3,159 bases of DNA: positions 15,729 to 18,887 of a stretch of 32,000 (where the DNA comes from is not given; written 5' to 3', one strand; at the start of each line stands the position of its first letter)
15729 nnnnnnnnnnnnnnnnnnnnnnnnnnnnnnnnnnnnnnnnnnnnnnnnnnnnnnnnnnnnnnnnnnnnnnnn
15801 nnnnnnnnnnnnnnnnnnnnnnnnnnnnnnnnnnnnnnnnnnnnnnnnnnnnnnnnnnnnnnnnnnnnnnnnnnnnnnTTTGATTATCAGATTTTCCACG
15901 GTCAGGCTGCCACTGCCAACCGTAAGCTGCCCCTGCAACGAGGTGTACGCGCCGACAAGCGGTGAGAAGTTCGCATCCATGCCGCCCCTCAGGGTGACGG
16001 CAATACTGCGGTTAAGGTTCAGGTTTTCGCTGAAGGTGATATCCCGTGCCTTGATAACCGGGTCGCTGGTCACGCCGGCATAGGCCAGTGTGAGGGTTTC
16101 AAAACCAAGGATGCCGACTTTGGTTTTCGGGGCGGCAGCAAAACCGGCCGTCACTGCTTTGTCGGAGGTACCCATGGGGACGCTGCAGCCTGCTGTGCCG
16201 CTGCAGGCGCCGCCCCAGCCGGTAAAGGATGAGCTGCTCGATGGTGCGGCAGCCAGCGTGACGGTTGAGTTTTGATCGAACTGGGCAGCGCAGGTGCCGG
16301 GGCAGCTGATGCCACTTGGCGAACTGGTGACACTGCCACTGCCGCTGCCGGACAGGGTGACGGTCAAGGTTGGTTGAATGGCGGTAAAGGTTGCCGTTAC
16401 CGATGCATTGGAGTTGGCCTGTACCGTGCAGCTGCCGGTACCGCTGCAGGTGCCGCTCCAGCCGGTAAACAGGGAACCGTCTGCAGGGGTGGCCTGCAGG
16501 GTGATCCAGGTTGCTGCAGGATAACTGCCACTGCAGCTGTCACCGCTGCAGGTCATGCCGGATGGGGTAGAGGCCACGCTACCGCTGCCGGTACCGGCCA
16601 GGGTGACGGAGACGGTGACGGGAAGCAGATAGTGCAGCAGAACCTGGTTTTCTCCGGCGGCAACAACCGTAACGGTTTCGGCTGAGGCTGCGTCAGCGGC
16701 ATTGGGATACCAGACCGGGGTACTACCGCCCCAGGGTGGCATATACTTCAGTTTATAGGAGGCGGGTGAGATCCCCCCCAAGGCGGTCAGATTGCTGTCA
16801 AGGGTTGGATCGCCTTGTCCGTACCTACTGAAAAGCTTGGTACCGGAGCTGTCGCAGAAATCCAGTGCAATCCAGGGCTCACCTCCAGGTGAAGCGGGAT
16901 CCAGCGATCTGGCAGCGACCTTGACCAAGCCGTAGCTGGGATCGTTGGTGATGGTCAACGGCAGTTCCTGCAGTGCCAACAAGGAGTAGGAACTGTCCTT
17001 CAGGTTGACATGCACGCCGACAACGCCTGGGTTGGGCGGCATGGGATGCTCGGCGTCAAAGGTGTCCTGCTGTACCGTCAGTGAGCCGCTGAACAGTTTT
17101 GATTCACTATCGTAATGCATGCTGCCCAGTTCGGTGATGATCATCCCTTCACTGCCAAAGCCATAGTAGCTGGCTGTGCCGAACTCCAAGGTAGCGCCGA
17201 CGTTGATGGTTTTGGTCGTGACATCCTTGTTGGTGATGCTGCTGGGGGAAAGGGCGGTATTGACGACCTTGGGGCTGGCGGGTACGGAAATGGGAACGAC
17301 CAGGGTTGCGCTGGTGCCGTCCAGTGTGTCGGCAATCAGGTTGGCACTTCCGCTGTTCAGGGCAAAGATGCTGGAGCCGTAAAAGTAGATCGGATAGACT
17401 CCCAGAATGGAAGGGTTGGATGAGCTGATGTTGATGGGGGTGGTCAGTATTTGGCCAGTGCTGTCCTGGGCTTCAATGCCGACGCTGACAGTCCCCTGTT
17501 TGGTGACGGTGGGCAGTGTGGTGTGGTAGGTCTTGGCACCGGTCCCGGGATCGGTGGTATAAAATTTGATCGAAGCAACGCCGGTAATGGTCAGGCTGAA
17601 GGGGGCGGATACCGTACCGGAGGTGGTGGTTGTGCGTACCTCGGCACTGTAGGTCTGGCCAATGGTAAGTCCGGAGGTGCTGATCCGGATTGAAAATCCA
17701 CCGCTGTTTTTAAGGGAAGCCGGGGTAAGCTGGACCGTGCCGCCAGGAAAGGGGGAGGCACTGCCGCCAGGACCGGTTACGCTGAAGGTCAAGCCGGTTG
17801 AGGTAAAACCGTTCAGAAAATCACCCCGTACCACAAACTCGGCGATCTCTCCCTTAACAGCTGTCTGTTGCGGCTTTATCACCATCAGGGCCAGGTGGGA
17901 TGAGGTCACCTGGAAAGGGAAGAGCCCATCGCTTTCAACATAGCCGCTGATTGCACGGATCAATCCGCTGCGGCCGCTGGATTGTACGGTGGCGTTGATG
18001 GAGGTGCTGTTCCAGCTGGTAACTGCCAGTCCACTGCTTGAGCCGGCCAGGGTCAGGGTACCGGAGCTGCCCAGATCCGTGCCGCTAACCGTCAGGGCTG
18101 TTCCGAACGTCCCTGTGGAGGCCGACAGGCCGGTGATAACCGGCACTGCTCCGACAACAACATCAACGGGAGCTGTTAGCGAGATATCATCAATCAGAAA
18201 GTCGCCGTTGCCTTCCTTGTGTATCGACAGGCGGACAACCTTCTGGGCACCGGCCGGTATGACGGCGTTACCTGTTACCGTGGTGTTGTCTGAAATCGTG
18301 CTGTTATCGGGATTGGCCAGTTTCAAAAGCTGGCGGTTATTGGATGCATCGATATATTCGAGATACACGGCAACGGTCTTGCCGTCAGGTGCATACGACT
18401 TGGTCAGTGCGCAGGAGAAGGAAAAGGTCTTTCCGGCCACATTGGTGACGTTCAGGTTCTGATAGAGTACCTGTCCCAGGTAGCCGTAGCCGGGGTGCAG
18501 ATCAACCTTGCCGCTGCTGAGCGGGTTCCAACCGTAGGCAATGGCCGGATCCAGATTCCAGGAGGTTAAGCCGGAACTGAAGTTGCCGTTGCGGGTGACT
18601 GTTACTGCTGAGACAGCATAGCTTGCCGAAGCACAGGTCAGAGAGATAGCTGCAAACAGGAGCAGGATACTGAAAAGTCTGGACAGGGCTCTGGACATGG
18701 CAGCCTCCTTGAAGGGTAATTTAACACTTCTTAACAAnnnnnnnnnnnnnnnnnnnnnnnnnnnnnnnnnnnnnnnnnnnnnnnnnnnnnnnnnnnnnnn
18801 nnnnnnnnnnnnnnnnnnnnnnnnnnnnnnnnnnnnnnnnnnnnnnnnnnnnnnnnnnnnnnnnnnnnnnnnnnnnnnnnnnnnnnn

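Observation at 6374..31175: Unrecognised ~85-95-aa terminal module on six consecutive secreted proteins and, N-terminally, on a decaheme cytochrome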

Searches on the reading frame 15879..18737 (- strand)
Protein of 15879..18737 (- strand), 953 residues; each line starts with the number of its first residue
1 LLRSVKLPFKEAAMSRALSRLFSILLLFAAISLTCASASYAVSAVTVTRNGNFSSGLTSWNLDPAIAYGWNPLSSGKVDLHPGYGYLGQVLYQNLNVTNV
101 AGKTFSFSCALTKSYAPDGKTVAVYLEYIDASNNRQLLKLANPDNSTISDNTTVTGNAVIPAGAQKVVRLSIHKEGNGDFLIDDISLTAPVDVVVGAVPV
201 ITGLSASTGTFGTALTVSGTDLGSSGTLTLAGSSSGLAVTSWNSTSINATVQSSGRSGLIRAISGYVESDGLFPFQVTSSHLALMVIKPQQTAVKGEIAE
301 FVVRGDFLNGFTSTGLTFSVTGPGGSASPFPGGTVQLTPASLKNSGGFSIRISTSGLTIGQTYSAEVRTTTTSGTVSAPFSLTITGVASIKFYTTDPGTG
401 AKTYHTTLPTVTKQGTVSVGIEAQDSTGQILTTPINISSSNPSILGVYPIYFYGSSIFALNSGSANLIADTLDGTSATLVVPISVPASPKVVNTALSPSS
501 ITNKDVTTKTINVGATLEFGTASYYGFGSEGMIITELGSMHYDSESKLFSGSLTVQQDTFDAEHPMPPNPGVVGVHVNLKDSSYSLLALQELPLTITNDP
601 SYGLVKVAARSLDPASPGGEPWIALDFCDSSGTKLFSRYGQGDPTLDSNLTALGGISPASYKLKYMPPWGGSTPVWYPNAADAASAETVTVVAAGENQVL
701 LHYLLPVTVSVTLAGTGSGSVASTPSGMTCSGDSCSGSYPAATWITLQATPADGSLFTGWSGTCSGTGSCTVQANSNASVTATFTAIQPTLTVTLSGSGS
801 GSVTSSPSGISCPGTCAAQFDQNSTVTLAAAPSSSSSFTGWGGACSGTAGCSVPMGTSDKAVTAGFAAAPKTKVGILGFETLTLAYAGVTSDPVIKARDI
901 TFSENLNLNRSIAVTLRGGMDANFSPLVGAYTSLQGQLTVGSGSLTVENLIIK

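Call 5: search_protein_families(library=pfam, proteins=[window:15879-18737:-], max_evalue=0.01)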
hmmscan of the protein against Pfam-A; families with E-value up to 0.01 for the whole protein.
window:15879-18737:- (953 aa): 1 family
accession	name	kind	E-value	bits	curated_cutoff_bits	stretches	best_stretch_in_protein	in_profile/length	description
PF18998.6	Flg_new_2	-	1.9e-13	50.6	23.6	2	721-787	13-72/73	Divergent InlB B-repeat domain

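Call 6: search_protein_families(library=ncbifam, proteins=[window:15879-18737:-], max_evalue=0.01)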
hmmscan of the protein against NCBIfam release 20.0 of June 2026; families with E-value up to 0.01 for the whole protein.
window:15879-18737:- (953 aa): 2 families
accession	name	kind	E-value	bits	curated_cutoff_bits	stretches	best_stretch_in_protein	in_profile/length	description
NF033675.1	NTTRR-F1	subfamily_domain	0.0073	16.4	70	0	50-188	8-153/155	NTTRR-F1 domain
TIGR02543.1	List_Bact_rpt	repeat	0.0081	16.5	20.95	0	757-787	8-43/44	TIGR02543 family repeat protein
